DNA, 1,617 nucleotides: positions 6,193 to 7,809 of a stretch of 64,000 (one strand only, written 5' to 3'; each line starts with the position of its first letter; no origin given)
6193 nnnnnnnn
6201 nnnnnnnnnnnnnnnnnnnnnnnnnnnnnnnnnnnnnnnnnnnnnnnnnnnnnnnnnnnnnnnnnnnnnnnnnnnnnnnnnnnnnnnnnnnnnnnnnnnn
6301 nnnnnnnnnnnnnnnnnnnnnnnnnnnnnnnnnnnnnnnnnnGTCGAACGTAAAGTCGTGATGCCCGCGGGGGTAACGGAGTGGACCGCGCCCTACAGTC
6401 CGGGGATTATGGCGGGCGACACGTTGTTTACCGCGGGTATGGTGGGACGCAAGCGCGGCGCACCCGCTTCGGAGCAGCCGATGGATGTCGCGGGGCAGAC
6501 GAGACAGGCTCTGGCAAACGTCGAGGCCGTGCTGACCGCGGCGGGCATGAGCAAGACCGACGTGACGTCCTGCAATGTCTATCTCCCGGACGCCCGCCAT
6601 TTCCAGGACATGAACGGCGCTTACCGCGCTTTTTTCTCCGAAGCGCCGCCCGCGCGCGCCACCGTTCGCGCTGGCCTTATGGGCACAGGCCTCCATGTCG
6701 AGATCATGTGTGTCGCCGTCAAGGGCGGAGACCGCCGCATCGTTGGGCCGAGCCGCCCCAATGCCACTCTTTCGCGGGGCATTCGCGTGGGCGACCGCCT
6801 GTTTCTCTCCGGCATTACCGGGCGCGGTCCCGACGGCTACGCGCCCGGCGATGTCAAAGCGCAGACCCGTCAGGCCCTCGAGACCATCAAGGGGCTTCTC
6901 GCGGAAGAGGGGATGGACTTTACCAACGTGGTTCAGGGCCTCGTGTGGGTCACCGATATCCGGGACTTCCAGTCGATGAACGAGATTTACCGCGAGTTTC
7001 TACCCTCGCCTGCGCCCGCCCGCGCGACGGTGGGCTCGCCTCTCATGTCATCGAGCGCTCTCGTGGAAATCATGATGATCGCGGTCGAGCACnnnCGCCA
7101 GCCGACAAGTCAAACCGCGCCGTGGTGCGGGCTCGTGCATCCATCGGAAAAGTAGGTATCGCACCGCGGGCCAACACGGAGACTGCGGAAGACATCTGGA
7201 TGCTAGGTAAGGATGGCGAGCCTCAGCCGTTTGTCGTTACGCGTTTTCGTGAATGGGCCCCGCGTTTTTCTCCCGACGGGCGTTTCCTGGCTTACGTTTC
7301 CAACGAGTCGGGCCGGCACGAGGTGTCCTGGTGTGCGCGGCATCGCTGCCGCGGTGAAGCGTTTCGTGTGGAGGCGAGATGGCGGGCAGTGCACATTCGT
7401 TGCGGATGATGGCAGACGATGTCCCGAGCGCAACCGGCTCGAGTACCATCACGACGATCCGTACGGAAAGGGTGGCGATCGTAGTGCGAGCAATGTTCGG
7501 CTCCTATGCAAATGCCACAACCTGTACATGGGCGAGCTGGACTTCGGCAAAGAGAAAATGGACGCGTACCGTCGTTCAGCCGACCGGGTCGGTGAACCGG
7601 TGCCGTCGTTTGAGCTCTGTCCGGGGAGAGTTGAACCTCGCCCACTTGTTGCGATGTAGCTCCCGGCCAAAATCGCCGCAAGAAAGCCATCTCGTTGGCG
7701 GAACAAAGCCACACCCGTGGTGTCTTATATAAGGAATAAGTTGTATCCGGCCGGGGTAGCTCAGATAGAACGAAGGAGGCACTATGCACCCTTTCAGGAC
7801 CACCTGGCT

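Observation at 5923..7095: Secreted single-chain triple RidA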

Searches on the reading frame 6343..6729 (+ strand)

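Call 56: search_protein_families(library=ncbifam, proteins=[window:6343-6729:+], max_evalue=0.001)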
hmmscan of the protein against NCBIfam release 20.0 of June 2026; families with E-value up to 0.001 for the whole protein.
seq(129 aa): 3 families
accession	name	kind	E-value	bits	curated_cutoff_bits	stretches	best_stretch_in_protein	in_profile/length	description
TIGR00004.1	TIGR00004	subfamily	4e-23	82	106.25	1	15-127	13-125/125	Rid family detoxifying hydrolase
TIGR03610.1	RutC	equivalog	1.8e-18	66.8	169.1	1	3-125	3-124/127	pyrimidine utilization protein C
NF008490.0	PRK11401.1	equivalog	5.1e-14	52.3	222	1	15-127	14-127/129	enamine/imine deaminase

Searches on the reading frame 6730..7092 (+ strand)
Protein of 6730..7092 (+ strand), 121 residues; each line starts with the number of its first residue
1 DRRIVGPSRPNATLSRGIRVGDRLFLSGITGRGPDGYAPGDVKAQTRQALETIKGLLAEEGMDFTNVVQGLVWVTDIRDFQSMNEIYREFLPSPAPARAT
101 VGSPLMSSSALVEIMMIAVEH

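Call 56: search_protein_families(library=ncbifam, proteins=[window:6730-7092:+], max_evalue=0.001)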
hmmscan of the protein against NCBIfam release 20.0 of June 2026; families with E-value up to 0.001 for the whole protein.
seq(121 aa): 3 families
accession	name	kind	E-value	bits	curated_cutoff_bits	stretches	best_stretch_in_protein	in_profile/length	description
TIGR00004.1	TIGR00004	subfamily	1.7e-21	76.7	106.25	1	12-119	14-124/125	Rid family detoxifying hydrolase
TIGR03610.1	RutC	equivalog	1.1e-15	57.9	169.1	1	6-118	10-124/127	pyrimidine utilization protein C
NF008490.0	PRK11401.1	equivalog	1.7e-11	44.1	222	1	15-119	18-126/129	enamine/imine deaminase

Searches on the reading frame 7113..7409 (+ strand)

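Call 54: search_protein_families(library=pfam, proteins=[window:7113-7409:+], max_evalue=0.01)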
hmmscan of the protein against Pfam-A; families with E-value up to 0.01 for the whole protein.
window:7113-7409:+ (98 aa): 1 family
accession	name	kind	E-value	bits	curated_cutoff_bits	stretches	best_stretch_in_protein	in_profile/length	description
PF07676.18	PD40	-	4.6e-06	26.9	20.9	1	49-69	13-34/38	WD40-like Beta Propeller Repeat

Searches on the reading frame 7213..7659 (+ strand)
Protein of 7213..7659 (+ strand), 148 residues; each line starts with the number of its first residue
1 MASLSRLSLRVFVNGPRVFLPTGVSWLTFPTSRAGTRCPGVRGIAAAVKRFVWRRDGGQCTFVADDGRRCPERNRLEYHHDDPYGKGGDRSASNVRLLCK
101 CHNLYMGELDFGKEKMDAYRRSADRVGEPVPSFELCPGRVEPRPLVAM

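Call 54: search_protein_families(library=pfam, proteins=[window:7213-7659:+], max_evalue=0.01)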
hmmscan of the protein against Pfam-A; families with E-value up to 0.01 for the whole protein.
window:7213-7659:+ (148 aa): 1 family
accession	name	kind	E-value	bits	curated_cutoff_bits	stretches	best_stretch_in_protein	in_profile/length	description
PF01844.29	HNH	-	0.001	19.6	21.4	1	68-103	6-42/47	HNH endonuclease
